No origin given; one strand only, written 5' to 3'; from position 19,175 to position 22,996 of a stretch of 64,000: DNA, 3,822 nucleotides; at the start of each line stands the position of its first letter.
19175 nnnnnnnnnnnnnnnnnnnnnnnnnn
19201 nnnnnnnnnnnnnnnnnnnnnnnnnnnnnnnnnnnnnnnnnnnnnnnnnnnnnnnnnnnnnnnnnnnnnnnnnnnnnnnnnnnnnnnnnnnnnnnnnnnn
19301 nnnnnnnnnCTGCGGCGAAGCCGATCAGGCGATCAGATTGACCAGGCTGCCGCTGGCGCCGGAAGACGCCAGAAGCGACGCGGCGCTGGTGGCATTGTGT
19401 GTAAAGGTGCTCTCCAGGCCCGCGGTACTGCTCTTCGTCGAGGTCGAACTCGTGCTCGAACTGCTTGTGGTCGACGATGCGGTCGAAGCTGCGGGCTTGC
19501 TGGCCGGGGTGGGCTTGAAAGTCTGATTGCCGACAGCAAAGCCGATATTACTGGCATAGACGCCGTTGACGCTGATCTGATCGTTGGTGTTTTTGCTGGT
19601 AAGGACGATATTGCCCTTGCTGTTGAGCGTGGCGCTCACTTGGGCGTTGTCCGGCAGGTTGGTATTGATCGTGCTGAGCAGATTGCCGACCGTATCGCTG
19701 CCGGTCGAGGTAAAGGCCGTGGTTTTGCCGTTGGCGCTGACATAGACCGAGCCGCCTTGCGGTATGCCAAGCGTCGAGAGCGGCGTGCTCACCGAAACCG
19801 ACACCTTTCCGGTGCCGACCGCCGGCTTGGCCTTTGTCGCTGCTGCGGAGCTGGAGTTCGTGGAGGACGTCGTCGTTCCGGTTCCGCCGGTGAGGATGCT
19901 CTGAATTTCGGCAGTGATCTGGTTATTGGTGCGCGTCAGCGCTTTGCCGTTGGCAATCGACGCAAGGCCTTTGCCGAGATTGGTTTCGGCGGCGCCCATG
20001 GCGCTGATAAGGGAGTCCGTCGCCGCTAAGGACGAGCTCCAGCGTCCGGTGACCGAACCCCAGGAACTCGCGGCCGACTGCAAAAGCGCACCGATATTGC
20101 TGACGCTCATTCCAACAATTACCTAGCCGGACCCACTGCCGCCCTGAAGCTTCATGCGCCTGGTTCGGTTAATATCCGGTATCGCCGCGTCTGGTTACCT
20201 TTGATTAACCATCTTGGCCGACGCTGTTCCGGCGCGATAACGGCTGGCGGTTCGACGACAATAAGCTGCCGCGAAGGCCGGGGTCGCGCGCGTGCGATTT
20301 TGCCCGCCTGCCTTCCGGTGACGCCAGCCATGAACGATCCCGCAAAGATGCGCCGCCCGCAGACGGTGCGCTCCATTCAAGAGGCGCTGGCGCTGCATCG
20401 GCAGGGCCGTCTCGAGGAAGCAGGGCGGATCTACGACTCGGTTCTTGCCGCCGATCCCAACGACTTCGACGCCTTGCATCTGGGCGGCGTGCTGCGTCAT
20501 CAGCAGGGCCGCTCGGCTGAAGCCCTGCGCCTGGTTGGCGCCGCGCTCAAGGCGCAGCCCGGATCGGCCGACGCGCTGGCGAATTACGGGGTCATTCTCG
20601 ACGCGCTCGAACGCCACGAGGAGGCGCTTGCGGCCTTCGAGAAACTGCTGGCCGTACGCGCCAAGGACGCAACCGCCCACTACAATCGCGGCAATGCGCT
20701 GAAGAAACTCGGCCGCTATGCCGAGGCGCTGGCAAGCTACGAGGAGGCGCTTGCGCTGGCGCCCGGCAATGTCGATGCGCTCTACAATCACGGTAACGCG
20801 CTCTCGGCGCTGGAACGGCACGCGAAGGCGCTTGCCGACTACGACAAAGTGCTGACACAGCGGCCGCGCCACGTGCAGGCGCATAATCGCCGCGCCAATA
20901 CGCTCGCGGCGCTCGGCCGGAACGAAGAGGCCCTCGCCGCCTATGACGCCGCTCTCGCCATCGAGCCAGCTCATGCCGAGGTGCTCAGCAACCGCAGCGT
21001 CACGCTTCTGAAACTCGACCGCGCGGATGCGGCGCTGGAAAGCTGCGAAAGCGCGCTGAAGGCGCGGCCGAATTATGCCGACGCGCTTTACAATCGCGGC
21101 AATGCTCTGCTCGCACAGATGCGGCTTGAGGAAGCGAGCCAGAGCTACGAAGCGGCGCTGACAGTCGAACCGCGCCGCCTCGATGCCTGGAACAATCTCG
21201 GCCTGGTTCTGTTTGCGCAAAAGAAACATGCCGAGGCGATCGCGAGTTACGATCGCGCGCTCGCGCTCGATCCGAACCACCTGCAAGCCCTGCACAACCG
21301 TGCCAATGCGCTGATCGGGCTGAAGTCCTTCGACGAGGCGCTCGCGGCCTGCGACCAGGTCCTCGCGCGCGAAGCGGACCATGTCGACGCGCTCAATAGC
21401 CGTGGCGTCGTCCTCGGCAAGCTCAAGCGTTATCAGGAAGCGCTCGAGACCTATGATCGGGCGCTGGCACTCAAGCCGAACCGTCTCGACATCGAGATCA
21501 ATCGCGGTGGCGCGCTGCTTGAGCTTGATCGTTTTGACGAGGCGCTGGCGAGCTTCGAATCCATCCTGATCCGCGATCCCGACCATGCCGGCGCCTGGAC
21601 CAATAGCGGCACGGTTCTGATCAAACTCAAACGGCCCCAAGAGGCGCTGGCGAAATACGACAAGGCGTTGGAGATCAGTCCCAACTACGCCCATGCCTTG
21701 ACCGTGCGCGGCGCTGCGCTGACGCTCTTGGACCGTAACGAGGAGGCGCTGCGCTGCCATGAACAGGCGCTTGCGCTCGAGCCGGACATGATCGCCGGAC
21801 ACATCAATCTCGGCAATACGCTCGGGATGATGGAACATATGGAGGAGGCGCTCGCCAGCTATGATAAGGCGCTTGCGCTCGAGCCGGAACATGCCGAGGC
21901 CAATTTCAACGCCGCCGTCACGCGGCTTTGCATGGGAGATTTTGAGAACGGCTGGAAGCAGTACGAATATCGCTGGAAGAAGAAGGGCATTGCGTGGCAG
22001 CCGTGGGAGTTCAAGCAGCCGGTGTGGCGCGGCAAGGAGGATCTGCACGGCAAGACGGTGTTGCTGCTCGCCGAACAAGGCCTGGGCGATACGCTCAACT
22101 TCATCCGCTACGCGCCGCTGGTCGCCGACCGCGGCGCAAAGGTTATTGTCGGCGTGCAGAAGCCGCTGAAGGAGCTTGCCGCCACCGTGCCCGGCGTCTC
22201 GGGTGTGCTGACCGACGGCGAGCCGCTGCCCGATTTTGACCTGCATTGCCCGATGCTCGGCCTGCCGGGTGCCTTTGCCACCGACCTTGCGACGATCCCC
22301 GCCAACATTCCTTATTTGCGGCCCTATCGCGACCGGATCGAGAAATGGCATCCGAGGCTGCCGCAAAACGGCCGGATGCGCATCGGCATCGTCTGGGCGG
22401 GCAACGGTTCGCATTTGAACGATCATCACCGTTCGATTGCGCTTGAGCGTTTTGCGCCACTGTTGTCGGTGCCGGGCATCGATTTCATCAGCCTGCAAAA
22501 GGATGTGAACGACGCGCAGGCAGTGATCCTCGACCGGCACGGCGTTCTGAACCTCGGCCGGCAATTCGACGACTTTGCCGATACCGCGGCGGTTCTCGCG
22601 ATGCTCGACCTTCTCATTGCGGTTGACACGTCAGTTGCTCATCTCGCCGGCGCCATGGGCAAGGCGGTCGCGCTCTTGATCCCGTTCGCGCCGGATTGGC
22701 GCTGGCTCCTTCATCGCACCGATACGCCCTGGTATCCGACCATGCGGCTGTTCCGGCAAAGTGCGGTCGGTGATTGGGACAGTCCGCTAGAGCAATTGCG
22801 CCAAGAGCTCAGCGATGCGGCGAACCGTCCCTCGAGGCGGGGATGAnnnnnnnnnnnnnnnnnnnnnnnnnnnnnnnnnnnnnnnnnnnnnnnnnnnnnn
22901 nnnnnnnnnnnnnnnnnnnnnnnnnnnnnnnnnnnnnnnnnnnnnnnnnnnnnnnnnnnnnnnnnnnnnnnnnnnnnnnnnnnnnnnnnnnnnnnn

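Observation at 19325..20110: Orphan Ser/Thr-rich 261-aa protein that shares the flagellin/hook variable-domain module but lacks flagellin termini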

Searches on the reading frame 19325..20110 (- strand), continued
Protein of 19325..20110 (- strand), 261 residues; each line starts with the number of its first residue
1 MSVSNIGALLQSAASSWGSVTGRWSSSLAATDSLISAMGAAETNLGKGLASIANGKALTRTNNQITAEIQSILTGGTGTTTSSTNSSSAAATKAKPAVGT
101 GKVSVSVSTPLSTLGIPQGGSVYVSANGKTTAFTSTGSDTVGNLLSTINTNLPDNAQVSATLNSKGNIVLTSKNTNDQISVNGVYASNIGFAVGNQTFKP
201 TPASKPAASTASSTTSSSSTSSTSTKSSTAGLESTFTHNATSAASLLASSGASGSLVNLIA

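Call 43: search_protein_representatives(alignment_id=A1)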
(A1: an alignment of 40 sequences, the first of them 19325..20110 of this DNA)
Query: 40 sequences, 259 profile positions. Proteins with E-value up to 0.001 (for the whole library): 140; up to 1e-10: 94; up to 1e-30: 42. The best 140 are listed.
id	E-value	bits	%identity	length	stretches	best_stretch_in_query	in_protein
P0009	2.4e-113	394.1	-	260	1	1-259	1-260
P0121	3.0e-75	269.3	-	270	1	2-186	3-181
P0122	3.8e-72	259.1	-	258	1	1-259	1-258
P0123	1.9e-69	250.2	-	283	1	2-259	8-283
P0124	4.7e-69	248.9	-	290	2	2-226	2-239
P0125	7.5e-68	245.0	-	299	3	73-225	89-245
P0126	2.0e-67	243.6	-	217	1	2-211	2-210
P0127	4.8e-67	242.4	-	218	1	3-201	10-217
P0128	4.9e-67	242.3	-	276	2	2-227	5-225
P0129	1.5e-64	234.2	-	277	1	4-259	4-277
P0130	6.6e-61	222.2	-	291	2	4-226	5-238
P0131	1.9e-59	217.5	-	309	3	76-232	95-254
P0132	2.9e-59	216.9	-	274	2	5-258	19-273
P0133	7.6e-59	215.5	-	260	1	2-259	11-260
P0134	1.9e-58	214.2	-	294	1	7-259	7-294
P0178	6.0e-20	88.0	-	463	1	90-209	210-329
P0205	4.7e-12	62.1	-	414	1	91-223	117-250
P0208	1.5e-11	60.5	-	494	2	7-223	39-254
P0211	3.3e-11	59.3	-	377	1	81-232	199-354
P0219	1.3e-09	54.2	-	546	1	130-202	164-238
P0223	7.6e-09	51.6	-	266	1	24-77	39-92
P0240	6.9e-06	41.9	-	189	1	26-86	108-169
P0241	9.0e-06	41.5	-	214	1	24-80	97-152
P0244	2.4e-05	40.1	-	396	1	95-162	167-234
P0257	4.2e-04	36.1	-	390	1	56-197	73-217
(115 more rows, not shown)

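Call 44: search_protein_families(library=pfam, proteins=[P0223, P0240, P0241, P0208, P0257, P0178, P0205, P0211, P0244, P0219], max_evalue=0.01)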
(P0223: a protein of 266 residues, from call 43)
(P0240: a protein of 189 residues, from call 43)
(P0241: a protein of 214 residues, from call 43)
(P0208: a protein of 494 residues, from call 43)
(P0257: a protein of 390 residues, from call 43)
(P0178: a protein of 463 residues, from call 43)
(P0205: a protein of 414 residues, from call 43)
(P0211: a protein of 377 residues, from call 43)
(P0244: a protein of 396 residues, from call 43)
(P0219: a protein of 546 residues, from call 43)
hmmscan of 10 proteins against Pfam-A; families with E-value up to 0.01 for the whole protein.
P0223 (266 aa): 0 families

P0240 (189 aa): 0 families

P0241 (214 aa): 0 families

P0208 (494 aa): 2 families
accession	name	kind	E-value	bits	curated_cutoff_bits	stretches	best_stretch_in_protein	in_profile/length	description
PF00669.25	Flagellin_N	-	1.3e-12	48.4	26.6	2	14-100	10-96/139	Bacterial flagellin N-terminal helical region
PF00700.27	Flagellin_C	-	2.5e-08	34.6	23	1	410-494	2-86/86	Bacterial flagellin C-terminal helical region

P0257 (390 aa): 3 families
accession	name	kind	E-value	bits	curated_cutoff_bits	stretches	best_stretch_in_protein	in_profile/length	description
PF00669.25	Flagellin_N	-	4.2e-11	43.5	26.6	2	16-105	13-102/139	Bacterial flagellin N-terminal helical region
PF00700.27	Flagellin_C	-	3.8e-10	40.4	23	1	305-389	2-86/86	Bacterial flagellin C-terminal helical region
PF07196.18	Flagellin_IN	-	0.00021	21.8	22.7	1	140-189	1-54/55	Flagellin hook IN motif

P0178 (463 aa): 3 families
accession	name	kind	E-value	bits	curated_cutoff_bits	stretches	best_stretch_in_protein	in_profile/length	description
PF22692.1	LlgE_F_G_D1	-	1.6e-09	38.2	27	1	84-136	1-43/64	Flagellar hook protein FlgE/F/G D1 domain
PF07196.18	Flagellin_IN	-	2.8e-06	27.8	22.7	1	241-291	3-55/55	Flagellin hook IN motif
PF00460.25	Flg_bb_rod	-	0.0035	17.7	20.7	1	7-37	1-31/31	Flagella basal body rod protein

P0205 (414 aa): 1 family
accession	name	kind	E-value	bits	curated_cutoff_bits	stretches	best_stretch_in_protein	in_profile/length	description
PF22692.1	LlgE_F_G_D1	-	4.2e-05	24.1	27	1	3-32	14-43/64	Flagellar hook protein FlgE/F/G D1 domain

P0211 (377 aa): 2 families
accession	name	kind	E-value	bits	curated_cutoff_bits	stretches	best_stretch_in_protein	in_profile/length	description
PF22692.1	LlgE_F_G_D1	-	3.2e-10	40.4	27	1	84-138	1-44/64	Flagellar hook protein FlgE/F/G D1 domain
PF00460.25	Flg_bb_rod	-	0.00016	22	20.7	1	8-37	2-31/31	Flagella basal body rod protein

P0244 (396 aa): 1 family
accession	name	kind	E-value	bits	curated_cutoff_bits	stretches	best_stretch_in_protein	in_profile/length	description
PF22692.1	LlgE_F_G_D1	-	3.5e-09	37.1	27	1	33-85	1-43/64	Flagellar hook protein FlgE/F/G D1 domain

P0219 (546 aa): 2 families
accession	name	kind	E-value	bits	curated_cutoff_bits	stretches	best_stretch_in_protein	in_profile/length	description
PF22692.1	LlgE_F_G_D1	-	4.1e-09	36.9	27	1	2-65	1-44/64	Flagellar hook protein FlgE/F/G D1 domain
PF07196.18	Flagellin_IN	-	0.00038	21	22.7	1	166-206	15-55/55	Flagellin hook IN motif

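Call 46: search_protein_families(library=pfam, alignment_id=A1, max_evalue=10)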
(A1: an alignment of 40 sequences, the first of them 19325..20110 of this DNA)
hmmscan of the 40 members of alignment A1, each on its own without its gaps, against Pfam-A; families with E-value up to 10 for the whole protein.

A. member 1, window:19325-20110:- (261 aa): 1 family
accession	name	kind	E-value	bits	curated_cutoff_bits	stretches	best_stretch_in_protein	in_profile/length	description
PF03990.20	DUF348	-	0.0021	18.2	24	1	122-162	1-40/41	G5-linked-Ubiquitin-like domain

B. families by the number of members that match (of 40 scanned): 17 families
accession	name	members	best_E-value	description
PF03990.20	DUF348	27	6.8e-05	G5-linked-Ubiquitin-like domain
PF06594.17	HCBP_related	20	0.0014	Haemolysin-type calcium binding protein related domain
PF07196.18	Flagellin_IN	17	2.8e-05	Flagellin hook IN motif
PF13352.11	DUF4100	3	0.029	Protein of unknown function (DUF4100)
PF03352.18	Adenine_glyco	2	0.26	Methyladenine glycosylase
PF00428.24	Ribosomal_60s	2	1.7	60s Acidic ribosomal protein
PF20121.4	DUF6511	1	0.11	Family of unknown function (DUF6511)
PF17777.6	RL10P_insert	1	0.17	Insertion domain in 60S ribosomal protein L10P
PF10462.15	Peptidase_M66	1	0.3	Peptidase M66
PF15751.10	FANCA_interact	1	0.52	FAAP20 FANCA interaction domain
PF04732.19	Filament_head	1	1.8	Intermediate filament head (DNA binding) region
PF15845.10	NICE-1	1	3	Cysteine-rich C-terminal 1 family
PF06468.19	Spond_N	1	4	Spondin_N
PF10029.15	DUF2271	1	4.5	Predicted periplasmic protein (DUF2271)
PF05283.16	MGC-24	1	7.4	Multi-glycosylated core protein 24 (MGC-24), sialomucin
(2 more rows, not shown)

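Call 70: list_cluster_members(proteins=[P0048, P0054, P0056, P0065, P0066, P0067, P0103, P0106, P0060, P0097])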
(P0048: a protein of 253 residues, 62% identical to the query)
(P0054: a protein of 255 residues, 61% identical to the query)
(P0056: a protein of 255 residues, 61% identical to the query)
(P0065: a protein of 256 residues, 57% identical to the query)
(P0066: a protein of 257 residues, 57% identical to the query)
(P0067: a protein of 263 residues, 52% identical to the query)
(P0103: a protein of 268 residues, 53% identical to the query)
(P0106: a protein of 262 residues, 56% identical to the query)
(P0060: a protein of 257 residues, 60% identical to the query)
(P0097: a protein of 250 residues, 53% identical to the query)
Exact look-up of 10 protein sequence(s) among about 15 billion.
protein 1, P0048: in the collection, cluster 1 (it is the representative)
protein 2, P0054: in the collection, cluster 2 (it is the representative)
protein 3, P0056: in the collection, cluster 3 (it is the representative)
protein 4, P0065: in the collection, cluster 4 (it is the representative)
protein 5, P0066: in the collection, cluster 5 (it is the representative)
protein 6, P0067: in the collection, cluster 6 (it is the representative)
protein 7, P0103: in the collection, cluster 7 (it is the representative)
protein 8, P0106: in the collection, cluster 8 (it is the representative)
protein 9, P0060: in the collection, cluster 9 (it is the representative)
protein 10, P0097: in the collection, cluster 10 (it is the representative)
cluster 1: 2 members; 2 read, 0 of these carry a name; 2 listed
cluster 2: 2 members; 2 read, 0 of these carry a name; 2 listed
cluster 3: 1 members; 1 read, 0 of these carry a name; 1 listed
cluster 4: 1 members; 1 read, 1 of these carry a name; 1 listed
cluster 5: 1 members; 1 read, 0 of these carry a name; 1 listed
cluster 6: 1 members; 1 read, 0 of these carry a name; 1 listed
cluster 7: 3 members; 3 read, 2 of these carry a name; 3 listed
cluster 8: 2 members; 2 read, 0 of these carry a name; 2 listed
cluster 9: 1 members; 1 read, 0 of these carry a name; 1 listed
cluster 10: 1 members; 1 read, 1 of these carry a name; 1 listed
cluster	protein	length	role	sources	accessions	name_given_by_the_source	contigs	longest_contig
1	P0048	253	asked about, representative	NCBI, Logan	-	-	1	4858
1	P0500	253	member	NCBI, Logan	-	-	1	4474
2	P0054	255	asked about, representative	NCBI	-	-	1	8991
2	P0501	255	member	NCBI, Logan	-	-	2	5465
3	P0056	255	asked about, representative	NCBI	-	-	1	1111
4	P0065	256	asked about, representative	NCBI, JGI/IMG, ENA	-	chitinase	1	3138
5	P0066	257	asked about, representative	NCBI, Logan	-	-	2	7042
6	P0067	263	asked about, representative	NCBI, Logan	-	-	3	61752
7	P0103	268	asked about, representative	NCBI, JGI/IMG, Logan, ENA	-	hypothetical protein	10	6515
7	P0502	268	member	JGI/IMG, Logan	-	hypothetical protein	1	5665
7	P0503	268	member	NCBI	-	-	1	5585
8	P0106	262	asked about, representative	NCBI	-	-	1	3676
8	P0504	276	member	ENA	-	-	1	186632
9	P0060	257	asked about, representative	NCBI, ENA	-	-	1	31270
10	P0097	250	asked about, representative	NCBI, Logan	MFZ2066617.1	MAG: hypothetical protein WAV27_11610 [Xanthobacteraceae bacterium]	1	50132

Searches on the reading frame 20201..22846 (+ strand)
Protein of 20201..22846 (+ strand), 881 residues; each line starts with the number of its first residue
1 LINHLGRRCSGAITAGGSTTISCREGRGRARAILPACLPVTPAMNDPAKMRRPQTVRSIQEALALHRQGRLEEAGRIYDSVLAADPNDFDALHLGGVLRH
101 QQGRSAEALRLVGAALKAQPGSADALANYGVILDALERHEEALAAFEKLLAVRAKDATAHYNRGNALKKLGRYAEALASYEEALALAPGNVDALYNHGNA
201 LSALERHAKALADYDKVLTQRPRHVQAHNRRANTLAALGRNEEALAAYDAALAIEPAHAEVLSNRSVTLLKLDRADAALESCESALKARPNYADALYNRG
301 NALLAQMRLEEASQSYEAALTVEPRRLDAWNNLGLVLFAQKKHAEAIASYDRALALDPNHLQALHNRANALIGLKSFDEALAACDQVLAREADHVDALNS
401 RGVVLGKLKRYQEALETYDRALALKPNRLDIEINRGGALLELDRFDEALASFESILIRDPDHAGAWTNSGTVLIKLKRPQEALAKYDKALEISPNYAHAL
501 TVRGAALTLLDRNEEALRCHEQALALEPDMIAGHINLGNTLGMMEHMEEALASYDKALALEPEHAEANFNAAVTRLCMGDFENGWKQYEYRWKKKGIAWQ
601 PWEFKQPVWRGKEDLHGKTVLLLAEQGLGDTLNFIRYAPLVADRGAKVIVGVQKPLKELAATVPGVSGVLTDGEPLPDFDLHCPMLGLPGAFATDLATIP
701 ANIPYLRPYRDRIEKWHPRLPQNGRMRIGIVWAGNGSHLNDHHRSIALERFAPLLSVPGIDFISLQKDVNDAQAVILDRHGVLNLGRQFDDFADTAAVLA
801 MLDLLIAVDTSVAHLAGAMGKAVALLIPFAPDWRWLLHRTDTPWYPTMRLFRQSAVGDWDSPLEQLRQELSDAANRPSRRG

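Call 3: search_protein_families(library=pfam, proteins=[window:20201-22846:+], max_evalue=1)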
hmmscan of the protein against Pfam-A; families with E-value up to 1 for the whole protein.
window:20201-22846:+ (881 aa): 36 families (the best 25 are shown)
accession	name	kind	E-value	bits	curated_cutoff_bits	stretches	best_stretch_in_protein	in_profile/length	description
PF00515.34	TPR_1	-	7.4e-92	298.2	27.8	13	328-360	2-34/34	Tetratricopeptide repeat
PF07719.23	TPR_2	-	8.4e-78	250.6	27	14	157-190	1-34/34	Tetratricopeptide repeat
PF13414.12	TPR_11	-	2.8e-63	209.8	26.8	12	164-201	1-38/42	TPR repeat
PF13431.12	TPR_17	-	1.2e-61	200.3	24.4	13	282-312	2-32/34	Tetratricopeptide repeat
PF13432.12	TPR_16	-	1.7e-61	204.6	32.7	9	438-496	6-64/65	Tetratricopeptide repeat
PF13181.12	TPR_8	-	1.2e-60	196.9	25.7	11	157-189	1-33/34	Tetratricopeptide repeat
PF14559.12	TPR_19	-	1e-47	160.7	25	9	337-394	1-58/68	Tetratricopeptide repeat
PF13424.12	TPR_12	-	5.2e-46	155.2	30.1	12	463-526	3-74/77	Tetratricopeptide repeat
PF13428.12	TPR_14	-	1.4e-37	124.7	23.5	11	328-369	2-43/44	Tetratricopeptide repeat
PF13371.12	TPR_9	-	8.8e-37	125.4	35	9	136-193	8-65/73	Tetratricopeptide repeat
PF23914.1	TPR_CcmH_CycH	-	4.8e-23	82.2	42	5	282-426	5-152/158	Cytochrome c-type biogenesis protein H TPR domain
PF13176.12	TPR_7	-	6.3e-22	76.2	27.9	4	160-188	2-30/36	Tetratricopeptide repeat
PF13374.12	TPR_10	-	1.6e-19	69.6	27.5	5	331-356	6-31/42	Tetratricopeptide repeat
PF12895.13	ANAPC3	-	1e-18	67.8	27.2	5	307-384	3-79/82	Anaphase-promoting complex, cyclosome, subunit 3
PF13174.12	TPR_6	-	1.8e-18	66.3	26.3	3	192-222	1-31/33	Tetratricopeptide repeat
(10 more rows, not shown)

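Call 57: search_protein_families(library=ncbifam, proteins=[window:20330-22846:+], max_evalue=0.001)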
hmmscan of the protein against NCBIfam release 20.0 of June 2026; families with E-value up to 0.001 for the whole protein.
window:20330-22846:+ (838 aa): 25 families
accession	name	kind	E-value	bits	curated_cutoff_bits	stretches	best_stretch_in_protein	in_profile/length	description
TIGR02917.1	PEP_TPR_lipo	equivalog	4.6e-62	210.1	312.2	5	333-463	174-304/899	XrtA/PEP-CTERM system TPR-repeat protein PrsT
NF040959.1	MamA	equivalog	7.9e-60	201.8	200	5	192-310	81-199/204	magnetosome protein MamA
NF033762.1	social_mot_Tgl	equivalog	1.1e-44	152.7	225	7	53-142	38-128/252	social motility TPR repeat lipoprotein Tgl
TIGR02521.1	type_IV_pilW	equivalog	1.3e-40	139.4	154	4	228-313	43-128/234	type IV pilus biogenesis/stability protein PilW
TIGR02552.1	LcrH_SycD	equivalog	1.5e-38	131.6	104.8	4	242-350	10-118/136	SycD/LcrH family type III secretion system chaperone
NF033920.0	C39_PA2778_fam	equivalog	1.3e-33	116.5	150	4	223-315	163-255/255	PA2778 family cysteine peptidase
NF008391.2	PRK11189.1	equivalog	2.7e-28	99.3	250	3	249-329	64-144/297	lipoprotein NlpI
NF052415.1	T3SS_chap_SctY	equivalog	3.3e-25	88.6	70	3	43-142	3-105/106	type III secretion apparatus assembly chaperone SctY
NF047507.1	TPR_BatC_Lepto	exception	1.8e-23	83.1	175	2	358-456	30-132/214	TPR repeat-containing protein BatC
TIGR00990.1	3a0801s09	subfamily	1.7e-21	76.5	757.25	2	265-449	309-496/615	mitochondrial import receptor subunit TOM70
NF033758.1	gliding_GltE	equivalog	8.1e-21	74.5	225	3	10-230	116-338/411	adventurous gliding motility TPR repeat lipoprotein GltE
NF002725.1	PRK02603.1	equivalog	3.9e-20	72.6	143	2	109-190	30-114/173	photosystem I assembly protein Ycf3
TIGR03939.1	PGA_TPR_OMP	equivalog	2.1e-19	69.2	366.65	5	247-357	392-504/800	poly-beta-1,6 N-acetyl-D-glucosamine export porin PgaA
NF011886.0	PRK15359.1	equivalog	2.2e-16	59.9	146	1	149-255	25-129/144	type III secretion system chaperone protein SscB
NF053607.1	CHU_0125_OmpA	equivalog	3.2e-14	52.4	620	1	110-211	15-116/639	CHU_0125 family OmpA-like outer membrane integrity protein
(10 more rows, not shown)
